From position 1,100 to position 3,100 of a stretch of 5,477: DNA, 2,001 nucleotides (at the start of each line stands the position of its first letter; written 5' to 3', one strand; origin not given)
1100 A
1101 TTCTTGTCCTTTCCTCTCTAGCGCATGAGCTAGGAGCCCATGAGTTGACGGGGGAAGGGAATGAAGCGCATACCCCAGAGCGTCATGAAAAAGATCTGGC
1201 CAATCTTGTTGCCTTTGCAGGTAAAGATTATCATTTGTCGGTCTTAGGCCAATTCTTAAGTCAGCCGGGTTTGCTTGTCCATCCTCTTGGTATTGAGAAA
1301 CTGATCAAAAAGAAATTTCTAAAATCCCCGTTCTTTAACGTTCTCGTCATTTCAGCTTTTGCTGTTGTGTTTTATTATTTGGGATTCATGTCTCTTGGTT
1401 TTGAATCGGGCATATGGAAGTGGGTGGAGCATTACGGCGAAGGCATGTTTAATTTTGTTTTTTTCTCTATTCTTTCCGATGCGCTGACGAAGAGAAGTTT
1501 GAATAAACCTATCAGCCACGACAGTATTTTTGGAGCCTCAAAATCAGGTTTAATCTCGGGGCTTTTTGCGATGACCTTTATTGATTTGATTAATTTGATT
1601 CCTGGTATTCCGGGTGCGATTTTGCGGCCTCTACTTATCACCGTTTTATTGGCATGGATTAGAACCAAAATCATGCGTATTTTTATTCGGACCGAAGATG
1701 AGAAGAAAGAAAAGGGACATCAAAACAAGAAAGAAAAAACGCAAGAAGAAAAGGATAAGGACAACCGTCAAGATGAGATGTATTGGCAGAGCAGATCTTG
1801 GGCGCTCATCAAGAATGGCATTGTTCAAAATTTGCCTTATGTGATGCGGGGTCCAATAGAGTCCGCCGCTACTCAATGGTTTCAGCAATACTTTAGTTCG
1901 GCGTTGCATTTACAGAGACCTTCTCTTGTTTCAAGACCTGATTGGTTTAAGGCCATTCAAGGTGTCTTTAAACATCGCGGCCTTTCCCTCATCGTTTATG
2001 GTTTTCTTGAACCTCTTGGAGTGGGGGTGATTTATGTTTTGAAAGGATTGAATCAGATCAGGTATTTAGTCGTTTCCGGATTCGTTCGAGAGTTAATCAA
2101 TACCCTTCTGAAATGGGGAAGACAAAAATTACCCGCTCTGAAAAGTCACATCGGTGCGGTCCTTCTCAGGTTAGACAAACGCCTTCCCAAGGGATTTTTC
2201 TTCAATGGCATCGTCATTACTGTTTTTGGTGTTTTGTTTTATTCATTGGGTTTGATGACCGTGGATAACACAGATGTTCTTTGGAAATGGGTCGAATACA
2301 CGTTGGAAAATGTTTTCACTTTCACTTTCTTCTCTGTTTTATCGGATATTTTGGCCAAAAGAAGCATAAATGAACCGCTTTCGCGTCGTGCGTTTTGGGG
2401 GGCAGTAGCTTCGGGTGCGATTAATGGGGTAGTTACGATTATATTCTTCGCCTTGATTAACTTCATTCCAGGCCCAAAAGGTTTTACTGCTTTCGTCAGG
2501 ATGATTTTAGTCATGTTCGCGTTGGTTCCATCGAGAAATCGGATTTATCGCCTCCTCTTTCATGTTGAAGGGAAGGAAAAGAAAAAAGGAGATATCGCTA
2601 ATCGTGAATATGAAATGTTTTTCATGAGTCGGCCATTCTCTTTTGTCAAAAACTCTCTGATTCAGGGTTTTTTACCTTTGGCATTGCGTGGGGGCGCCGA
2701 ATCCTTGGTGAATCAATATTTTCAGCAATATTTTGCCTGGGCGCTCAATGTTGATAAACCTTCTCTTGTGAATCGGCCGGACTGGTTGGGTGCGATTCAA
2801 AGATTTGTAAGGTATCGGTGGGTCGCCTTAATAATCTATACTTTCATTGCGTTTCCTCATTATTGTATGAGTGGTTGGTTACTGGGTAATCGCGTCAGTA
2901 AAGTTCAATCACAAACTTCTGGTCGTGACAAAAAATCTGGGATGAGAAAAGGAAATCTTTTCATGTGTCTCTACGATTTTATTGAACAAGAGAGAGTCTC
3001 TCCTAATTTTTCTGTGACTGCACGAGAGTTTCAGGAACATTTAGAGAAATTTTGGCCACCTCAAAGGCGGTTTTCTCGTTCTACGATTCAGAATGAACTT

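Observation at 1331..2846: Tandem internal duplication of a ~280-290 aa polytopic membrane module of unrecognised family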

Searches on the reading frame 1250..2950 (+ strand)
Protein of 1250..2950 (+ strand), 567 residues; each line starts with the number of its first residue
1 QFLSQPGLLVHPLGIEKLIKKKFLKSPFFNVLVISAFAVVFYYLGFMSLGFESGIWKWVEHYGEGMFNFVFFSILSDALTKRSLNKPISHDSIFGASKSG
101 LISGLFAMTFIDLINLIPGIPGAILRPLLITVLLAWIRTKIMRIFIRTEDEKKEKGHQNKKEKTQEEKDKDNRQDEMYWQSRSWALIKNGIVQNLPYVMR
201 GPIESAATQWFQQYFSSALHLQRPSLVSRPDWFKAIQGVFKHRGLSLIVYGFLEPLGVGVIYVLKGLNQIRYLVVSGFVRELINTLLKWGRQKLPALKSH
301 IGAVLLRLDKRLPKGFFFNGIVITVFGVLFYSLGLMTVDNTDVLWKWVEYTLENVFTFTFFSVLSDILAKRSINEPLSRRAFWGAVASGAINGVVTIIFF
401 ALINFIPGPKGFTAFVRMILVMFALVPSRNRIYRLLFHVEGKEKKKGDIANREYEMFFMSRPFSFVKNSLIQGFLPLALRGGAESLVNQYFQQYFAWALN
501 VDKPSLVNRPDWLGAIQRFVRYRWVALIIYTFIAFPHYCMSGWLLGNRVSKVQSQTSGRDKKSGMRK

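Call 8: find_related_loci(query=window:1250-2950:+, collection=genome_contigs, flank=10000)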
Query window:1250-2950:+ (567 aa) in genome_contigs; peptide patterns used: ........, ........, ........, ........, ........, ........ (x = any residue, [..] = any of these).
31 stretches matched a pattern, but none encodes a relative of the query by tblastn (E <= 1e-3).

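Call 80: predict_structure(alignment_id=A5)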
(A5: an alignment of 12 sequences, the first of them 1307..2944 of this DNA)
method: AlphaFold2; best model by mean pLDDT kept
length: 546 residues; sequences in the alignment: 12
mean_pLDDT: 69.6   pTM: 0.48
mean pLDDT of the five models: 69.6, 68.1, 65.5, 65.3, 63.6
residues with pLDDT >= 90: 40; 70-90: 256; 50-70: 179; < 50: 71
segments of 3 or more residues with pLDDT < 50: 24-34, 102-105, 138-144, 236-260, 530-532, 534-546
pLDDT, mean of each block of 10 residues (from residue 1): 66 61 45 46 69 78 78 80 75 64 52 61 61 50 57 74 68 58 64 63 51 67 70 48 32 38 61 66 73 81 89 76 65 86 90 87 92 89 80 81 86 81 72 85 83 76 80 78 72 91 92 77 61 48 44
secondary structure, 60 per line:
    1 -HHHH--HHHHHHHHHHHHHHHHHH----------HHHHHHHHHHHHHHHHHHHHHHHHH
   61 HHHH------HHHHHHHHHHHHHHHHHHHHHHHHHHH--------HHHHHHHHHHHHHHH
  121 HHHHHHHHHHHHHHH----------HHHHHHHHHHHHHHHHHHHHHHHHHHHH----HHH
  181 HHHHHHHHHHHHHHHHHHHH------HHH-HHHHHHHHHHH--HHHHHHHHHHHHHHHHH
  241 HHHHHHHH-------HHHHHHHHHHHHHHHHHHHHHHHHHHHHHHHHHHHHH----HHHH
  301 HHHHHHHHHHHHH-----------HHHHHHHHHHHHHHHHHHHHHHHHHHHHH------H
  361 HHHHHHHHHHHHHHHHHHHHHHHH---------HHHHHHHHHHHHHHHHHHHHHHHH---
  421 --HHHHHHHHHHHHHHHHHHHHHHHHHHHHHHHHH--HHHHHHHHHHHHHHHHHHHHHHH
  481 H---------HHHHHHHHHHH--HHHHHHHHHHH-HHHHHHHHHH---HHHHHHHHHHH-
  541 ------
elements in order: H2-5 H8-25 H36-64 H71-97 H106-135 H146-173 H178-200 H211-221 H224-248 H256-292 H297-313 H325-353 H360-384 H394-417 H423-455 H458-481 H491-501 H504-514 H516-525 H529-539

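Call 84: fold_search(model_id=the predicted structure, library=pdb)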
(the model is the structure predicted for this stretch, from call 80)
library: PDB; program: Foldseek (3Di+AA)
matches with E <= 10: 72; with E <= 0.001: 0
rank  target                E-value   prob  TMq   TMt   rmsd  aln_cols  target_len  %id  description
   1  8tkp_A                1.2e+00  0.06  0.11  0.10  30.0       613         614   10  Structure of the C. elegans TMC-2 complex (released 2024-03-27)
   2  9jyy_G                1.3e+00  0.04  0.08  0.07  34.1       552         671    9  core proteins of mature T7 (released 2024-12-11)
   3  4ui9_X                1.6e+00  0.06  0.10  0.10  25.8       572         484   12  Atomic structure of the human Anaphase-Promoting Complex (released 2015-06-17)
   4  5g04_X                2.0e+00  0.04  0.10  0.10  25.6       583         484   11  Structure of the human APC-Cdc20-Hsl1 complex (released 2016-05-25)
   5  9uwh_A4               2.0e+00  0.04  0.10  0.10  23.8       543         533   10  human mitoribosome trapped by retapamulin (released 2025-10-29)
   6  5l9u_Y                2.3e+00  0.04  0.09  0.11  22.4       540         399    9  Model of human Anaphase-promoting complex/Cyclosome (APC/C-CDH1) with a cross linked Ubiquitin variant-substrate-UBE2C (released 2016-09-14)
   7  22xm_C                2.6e+00  0.09  0.10  0.07  19.8       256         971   10  MexBYB-Ka symmetry-like (released 2026-03-11)
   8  6ids                  2.6e+00  0.04  0.12  0.13  25.3       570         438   12  Crystal structure of Vibrio cholerae MATE transporter VcmN D35N mutant (released 2019-01-16)
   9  9rsj_A                2.9e+00  0.04  0.12  0.13  25.5       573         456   10  Cryo-EM structure of MATE transporter NorM-VC in complex with doxorubicin (released 2025-11-26)
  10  6r7x_A                3.1e+00  0.06  0.10  0.09  22.0       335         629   10  CryoEM structure of calcium-bound human TMEM16K / Anoctamin 10 in detergent (2mM Ca2+, closed form) (released 2019-05-01)
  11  6vkt_B                3.3e+00  0.08  0.11  0.06  20.8       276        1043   10  Cryo-electron microscopy structures of a gonococcal multidrug efflux pump illuminate a mechanism of erythromycin drug  (released 2020-07-01)
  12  6idp                  3.7e+00  0.05  0.12  0.15  24.5       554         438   10  Crystal structure of Vibrio cholerae MATE transporter VcmN in the straight form (released 2019-01-16)
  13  5l9t_Y                3.8e+00  0.05  0.12  0.15  21.7       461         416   13  Model of human Anaphase-promoting complex/Cyclosome (APC/C-CDH1) with E2 UBE2S poised for polyubiquitination where UBE (released 2016-10-26)
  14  9fdp                  4.2e+00  0.06  0.10  0.06  21.6       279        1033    9  Single particle cryo-EM structure of the AcrB V612W monomer in the O state (released 2025-05-28)
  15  4u95_A                4.3e+00  0.09  0.11  0.07  13.1       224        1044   11  Coupling of remote alternating-access transport mechanisms for protons and substrates in the multidrug efflux pump Acr (released 2014-10-15)
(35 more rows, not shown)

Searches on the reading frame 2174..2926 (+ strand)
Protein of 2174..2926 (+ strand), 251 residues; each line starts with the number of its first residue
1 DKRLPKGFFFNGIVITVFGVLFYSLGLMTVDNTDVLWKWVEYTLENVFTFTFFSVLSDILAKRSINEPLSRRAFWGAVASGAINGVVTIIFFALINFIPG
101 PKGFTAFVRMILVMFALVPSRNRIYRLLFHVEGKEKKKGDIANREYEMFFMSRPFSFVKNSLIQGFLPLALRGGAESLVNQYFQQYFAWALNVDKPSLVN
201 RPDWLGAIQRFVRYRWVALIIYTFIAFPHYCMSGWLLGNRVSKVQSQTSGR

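Call 93: find_related_loci(query=A6, collection=metagenome_contigs, flank=8000)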
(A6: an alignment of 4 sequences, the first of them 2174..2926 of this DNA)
Query A6 (251 aa) in metagenome_contigs; peptide patterns used: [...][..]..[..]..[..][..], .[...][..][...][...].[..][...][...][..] (x = any residue, [..] = any of these).
228 stretches matched a pattern, but none encodes a relative of the query by tblastn (E <= 1e-3).
